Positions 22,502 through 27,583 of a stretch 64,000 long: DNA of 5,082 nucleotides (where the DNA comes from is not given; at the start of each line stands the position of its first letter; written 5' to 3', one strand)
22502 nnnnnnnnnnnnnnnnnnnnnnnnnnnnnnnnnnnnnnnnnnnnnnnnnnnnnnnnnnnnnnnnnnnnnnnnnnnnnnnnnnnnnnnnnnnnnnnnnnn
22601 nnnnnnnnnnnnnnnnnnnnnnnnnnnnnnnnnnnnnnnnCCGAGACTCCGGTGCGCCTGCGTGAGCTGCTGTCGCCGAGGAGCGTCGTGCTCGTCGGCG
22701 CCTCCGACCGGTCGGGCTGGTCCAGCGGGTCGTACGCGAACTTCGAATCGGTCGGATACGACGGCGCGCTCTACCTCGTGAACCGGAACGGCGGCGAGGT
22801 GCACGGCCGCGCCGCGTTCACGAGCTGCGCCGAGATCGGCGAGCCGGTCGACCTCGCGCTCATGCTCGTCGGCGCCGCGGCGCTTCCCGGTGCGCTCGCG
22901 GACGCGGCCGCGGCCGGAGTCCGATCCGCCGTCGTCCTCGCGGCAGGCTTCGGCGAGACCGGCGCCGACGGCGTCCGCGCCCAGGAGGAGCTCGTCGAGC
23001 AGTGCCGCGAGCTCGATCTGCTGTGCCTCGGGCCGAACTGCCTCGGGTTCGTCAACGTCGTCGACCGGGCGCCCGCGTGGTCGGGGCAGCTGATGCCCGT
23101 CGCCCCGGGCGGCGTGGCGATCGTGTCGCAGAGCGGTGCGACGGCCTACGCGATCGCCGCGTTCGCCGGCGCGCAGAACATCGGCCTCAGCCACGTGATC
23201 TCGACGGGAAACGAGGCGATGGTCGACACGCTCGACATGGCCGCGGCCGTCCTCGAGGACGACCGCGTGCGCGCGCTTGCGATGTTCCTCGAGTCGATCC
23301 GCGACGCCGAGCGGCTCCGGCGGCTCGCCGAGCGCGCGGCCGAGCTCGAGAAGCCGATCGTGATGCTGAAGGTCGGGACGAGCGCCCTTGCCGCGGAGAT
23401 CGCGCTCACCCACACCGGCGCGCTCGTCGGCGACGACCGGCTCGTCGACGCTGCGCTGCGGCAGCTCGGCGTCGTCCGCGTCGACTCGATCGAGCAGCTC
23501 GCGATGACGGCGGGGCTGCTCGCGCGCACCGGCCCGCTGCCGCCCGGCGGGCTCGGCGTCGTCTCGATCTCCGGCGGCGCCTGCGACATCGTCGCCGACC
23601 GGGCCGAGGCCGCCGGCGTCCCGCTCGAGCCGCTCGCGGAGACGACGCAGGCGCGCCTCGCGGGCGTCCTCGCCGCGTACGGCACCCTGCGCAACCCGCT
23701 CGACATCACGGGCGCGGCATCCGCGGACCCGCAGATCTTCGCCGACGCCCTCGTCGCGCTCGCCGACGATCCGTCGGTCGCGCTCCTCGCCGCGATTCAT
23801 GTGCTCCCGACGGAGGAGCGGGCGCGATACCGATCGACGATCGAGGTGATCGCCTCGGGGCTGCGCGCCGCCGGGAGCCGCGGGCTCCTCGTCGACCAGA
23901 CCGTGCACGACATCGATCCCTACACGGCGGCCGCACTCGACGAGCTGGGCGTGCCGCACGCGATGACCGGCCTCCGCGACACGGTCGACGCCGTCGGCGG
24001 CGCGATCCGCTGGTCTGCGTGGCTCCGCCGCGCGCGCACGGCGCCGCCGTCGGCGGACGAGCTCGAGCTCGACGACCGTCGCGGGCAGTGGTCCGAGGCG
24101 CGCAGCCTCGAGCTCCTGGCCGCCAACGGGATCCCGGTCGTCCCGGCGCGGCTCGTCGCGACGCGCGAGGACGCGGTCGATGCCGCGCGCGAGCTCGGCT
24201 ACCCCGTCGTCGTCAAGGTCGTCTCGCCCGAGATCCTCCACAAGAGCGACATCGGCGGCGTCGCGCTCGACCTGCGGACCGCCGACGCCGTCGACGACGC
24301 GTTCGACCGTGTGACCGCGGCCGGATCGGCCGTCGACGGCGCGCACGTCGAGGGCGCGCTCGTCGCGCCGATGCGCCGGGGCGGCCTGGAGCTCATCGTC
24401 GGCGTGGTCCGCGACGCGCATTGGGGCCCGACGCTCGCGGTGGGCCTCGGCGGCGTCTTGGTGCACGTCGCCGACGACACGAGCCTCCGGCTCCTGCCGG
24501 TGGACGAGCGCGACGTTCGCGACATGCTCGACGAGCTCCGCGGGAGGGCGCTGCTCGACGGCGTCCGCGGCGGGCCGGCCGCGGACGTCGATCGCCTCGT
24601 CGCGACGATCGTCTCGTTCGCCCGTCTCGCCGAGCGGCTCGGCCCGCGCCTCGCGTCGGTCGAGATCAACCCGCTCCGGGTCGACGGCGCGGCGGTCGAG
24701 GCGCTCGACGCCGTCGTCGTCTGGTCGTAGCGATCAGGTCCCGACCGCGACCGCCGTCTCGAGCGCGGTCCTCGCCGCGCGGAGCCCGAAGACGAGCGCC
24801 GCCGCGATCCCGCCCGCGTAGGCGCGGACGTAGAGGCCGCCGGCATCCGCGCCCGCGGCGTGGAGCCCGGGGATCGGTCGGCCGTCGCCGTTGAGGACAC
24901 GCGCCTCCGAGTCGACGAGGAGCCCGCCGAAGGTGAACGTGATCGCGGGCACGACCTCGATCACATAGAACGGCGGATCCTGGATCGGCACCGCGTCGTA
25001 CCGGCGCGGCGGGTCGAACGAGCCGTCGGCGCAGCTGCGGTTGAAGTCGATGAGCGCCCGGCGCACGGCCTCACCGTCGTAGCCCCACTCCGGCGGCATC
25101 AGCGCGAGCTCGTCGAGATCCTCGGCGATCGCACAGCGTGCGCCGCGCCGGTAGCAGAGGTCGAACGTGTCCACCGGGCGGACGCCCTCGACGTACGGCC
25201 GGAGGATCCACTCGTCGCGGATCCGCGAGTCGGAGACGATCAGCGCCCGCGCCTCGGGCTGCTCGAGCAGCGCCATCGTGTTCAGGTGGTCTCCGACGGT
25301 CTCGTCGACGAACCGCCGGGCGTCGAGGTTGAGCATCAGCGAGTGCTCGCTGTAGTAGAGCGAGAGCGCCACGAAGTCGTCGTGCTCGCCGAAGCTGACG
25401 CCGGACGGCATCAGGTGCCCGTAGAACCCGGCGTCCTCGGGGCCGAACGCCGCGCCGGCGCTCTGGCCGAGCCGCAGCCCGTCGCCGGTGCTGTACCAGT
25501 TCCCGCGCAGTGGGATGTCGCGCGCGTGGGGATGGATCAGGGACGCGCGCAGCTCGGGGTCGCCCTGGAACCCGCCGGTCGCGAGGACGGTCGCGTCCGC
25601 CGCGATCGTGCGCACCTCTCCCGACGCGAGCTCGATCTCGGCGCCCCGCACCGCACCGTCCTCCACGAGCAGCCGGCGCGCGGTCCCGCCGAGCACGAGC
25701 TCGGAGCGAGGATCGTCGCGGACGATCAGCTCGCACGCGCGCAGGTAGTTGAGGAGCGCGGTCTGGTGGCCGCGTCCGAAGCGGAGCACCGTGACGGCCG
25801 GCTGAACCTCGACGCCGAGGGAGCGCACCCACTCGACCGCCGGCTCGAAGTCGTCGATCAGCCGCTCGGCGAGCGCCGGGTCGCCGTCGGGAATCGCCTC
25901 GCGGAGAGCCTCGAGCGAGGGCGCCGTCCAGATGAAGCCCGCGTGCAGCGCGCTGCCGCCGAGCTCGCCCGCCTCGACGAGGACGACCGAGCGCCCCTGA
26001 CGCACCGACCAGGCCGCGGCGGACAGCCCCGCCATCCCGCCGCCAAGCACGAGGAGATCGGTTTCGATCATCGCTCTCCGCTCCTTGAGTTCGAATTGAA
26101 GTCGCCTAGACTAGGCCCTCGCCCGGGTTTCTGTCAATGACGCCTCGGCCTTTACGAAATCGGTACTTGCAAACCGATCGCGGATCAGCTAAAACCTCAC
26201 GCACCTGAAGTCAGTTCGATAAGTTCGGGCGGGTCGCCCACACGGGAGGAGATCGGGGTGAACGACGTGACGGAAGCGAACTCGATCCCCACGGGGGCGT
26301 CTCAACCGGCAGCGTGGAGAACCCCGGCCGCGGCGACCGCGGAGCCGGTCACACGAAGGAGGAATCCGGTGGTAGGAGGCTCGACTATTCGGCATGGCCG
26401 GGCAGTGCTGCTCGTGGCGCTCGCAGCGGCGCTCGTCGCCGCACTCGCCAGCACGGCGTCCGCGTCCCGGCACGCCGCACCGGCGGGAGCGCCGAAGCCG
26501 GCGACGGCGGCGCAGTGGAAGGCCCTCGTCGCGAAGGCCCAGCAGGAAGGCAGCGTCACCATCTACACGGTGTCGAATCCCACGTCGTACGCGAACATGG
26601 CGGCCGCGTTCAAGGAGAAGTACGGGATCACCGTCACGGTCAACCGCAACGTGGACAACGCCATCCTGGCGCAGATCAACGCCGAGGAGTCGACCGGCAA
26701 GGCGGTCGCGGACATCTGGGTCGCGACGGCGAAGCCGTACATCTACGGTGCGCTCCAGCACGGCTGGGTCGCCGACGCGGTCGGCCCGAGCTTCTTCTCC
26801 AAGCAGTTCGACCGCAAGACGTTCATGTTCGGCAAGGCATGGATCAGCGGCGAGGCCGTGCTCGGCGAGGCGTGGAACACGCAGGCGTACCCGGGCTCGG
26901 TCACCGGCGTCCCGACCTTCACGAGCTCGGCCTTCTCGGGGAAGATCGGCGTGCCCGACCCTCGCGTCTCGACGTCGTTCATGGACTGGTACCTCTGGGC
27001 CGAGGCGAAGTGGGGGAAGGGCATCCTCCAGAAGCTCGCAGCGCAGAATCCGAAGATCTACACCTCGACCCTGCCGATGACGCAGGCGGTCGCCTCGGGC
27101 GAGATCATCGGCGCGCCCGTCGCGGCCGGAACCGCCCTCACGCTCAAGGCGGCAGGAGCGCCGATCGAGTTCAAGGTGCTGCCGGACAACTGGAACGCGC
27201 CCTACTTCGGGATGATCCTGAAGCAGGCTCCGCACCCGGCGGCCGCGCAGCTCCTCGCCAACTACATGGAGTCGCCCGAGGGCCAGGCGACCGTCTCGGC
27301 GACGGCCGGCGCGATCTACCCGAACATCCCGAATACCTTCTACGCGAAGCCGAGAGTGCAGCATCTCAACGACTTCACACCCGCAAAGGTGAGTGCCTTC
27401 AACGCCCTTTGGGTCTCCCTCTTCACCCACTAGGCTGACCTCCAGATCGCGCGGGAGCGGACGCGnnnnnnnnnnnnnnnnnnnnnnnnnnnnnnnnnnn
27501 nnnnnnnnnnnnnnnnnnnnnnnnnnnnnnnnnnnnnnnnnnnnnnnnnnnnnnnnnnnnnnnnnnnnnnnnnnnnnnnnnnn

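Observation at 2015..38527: Nine intergenic copies of an AT-rich ~22-nt motif (core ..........) link the PHA genes and the CoA-ester catabolic operons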

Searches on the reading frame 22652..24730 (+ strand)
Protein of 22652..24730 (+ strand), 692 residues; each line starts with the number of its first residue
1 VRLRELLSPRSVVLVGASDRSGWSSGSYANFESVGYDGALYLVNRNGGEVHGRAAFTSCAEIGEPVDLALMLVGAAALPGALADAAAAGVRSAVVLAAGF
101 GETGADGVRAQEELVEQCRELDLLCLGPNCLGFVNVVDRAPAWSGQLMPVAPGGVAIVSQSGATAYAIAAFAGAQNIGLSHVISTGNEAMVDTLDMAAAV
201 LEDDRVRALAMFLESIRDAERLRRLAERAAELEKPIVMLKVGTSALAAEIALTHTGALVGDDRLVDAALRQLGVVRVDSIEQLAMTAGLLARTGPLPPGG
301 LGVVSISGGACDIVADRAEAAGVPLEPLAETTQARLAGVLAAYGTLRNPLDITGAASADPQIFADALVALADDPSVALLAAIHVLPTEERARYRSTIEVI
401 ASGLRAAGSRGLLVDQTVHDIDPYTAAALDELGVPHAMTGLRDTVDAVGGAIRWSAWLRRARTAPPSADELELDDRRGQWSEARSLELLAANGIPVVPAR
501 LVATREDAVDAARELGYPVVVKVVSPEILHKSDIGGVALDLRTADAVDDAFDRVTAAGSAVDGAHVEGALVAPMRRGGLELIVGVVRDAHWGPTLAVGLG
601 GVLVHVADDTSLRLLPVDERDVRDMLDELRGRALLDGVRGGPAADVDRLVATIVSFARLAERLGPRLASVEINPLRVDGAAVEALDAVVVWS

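Call 13: search_protein_families(library=pfam, proteins=[window:22652-24730:+])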
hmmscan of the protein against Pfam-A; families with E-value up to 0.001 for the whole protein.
window:22652-24730:+ (692 aa): 3 families
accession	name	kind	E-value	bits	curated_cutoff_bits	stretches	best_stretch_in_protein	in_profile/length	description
PF13549.11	ATP-grasp_5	-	4.3e-63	213.1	27.6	1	474-689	4-219/221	ATP-grasp domain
PF13607.11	Succ_CoA_lig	-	1.6e-43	148.2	27.4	1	152-289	1-137/138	Succinyl-CoA ligase like flavodoxin domain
PF13380.12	CoA_binding_2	-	3.2e-14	53.8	22.8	1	10-134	1-114/116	CoA binding domain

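Call 28: search_protein_families(library=ncbifam, proteins=[window:22652-24730:+], max_evalue=0.00001)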
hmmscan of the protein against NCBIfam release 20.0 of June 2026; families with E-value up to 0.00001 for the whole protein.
window:22652-24730:+ (692 aa): 7 families
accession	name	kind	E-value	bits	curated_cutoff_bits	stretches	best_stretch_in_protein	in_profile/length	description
NF045493.1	HydDutCoALig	equivalog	1.3e-107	361.1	1300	1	5-677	5-682/698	4-hydroxybutyrate--CoA ligase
NF045494.1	AcCoALig_Archglob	equivalog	1.1e-99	334.7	1200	2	3-388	218-600/665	acetate--CoA ligase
NF045492.1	HydPropCoALig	equivalog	1.5e-96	324.3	1300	2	5-386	250-632/700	3-hydroxypropionate--CoA ligase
TIGR02717.1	AcCoA-syn-alpha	equivalog_domain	4.2e-93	312.5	567.15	1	3-435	1-428/447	acetate--CoA ligase alpha subunit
NF004230.0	PRK05678.1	equivalog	8.9e-10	38.2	336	1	46-282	44-279/291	succinate--CoA ligase subunit alpha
TIGR01019.1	sucCoAalpha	subfamily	9e-09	35.1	353.2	1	45-284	41-279/286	succinate--CoA ligase subunit alpha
NF010623.0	PRK14016.1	subfamily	4e-08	31.9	877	1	487-561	220-289/871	cyanophycin synthetase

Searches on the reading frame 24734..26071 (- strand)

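Call 13: search_protein_families(library=pfam, proteins=[window:24734-26071:-])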
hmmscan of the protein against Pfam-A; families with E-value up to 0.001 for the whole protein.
window:24734-26071:- (445 aa): 4 families
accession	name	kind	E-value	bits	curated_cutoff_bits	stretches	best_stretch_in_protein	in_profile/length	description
PF00890.30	FAD_binding_2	-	4.5e-39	135.2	20.4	1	5-421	1-410/414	FAD binding domain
PF01266.30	DAO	-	1.5e-09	38.3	27.9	1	5-56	1-54/353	FAD dependent oxidoreductase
PF12831.13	FAD_oxidored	-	9e-08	32.3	27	1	5-166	1-145/416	FAD dependent oxidoreductase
PF07992.20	Pyr_redox_2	-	2.4e-06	27.6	26.1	1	5-174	2-116/291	Pyridine nucleotide-disulphide oxidoreductase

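Call 28: search_protein_families(library=ncbifam, proteins=[window:24734-26071:-], max_evalue=0.00001)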
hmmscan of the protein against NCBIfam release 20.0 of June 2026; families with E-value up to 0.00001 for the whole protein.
window:24734-26071:- (445 aa): 30 families (the best 25 are shown)
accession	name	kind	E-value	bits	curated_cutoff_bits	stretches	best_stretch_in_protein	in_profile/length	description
NF006130.0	PRK08274.1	equivalog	9.6e-45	153.2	369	1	63-440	84-462/467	FAD-dependent tricarballylate dehydrogenase TcuA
NF004789.0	PRK06134.1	subfamily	1.2e-40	139.7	747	3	93-351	202-461/581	FAD-dependent oxidoreductase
NF009478.0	PRK12844.1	equivalog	6.5e-32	110.5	789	1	118-439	220-551/559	3-ketosteroid-delta-1-dehydrogenase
NF009476.0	PRK12839.1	equivalog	1.6e-29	102.5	940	1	123-437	229-565/572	FAD-dependent oxidoreductase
TIGR01813.1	flavo_cyto_c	subfamily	1.7e-29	102.8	285.45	1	137-433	160-443/444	flavocytochrome c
NF005511.0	PRK07121.1-4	equivalog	5.5e-28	97.7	466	1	243-436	338-539/553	FAD-binding protein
NF005882.1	PRK07843.1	equivalog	1.2e-27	96.5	788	1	125-433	219-544/547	3-oxosteroid 1-dehydrogenase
NF009477.0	PRK12843.1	equivalog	1.6e-27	96.2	758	2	338-440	469-572/578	FAD-dependent oxidoreductase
NF053717.1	VnlPnlRedVprA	equivalog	2.7e-26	92.4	600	2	346-418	383-455/481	vinyl phenol reductase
NF009473.0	PRK12835.1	subfamily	1.1e-24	86.8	837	2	361-438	488-568/585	FAD-binding protein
NF053676.1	4oxCHCAChcC1Cy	equivalog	3e-23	82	1000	1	360-423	447-510/528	4-oxocyclohexanecarboxylate 2-dehydrogenase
NF009479.0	PRK12845.1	equivalog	3.4e-23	81.9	793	1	131-437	242-564/566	3-ketosteroid-delta-1-dehydrogenase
NF005064.0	PRK06481.1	equivalog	4.3e-23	81.8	542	1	64-436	140-499/506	flavocytochrome c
TIGR02485.1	CobZ_N-term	equivalog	1.1e-20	73.9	372.55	1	63-437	80-432/437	FAD-dependent tricarballylate dehydrogenase TcuA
NF053677.1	Desat2ChcC2Cyan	equivalog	3e-20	72.1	900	1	137-440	233-555/558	4-oxocyclohex-2-ene-1-carboxylate 5-dehydrogenase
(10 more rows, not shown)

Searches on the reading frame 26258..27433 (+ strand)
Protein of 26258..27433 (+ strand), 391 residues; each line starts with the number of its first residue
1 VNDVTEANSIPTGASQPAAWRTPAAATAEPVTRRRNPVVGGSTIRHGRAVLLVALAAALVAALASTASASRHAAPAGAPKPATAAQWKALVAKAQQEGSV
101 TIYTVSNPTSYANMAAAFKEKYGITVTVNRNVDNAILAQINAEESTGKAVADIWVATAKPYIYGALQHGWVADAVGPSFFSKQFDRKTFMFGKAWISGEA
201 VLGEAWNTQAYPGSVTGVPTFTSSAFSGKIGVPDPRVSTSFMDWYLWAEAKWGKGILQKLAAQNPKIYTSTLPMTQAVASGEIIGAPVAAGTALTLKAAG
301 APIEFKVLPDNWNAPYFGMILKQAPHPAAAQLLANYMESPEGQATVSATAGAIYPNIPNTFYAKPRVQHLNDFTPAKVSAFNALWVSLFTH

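Call 13: search_protein_families(library=pfam, proteins=[window:26258-27433:+])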
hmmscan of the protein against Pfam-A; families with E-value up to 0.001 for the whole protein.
window:26258-27433:+ (391 aa): 3 families
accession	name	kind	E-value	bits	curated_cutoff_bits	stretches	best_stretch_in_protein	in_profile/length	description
PF13531.11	SBP_bac_11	-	5.2e-16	59.5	25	1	111-346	13-221/227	Bacterial extracellular solute-binding protein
PF13416.11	SBP_bac_8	-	2.1e-08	34.7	27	1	114-356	2-261/279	Bacterial extracellular solute-binding protein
PF01547.30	SBP_bac_1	-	0.00068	20.2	26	1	110-344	9-307/307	Bacterial extracellular solute-binding protein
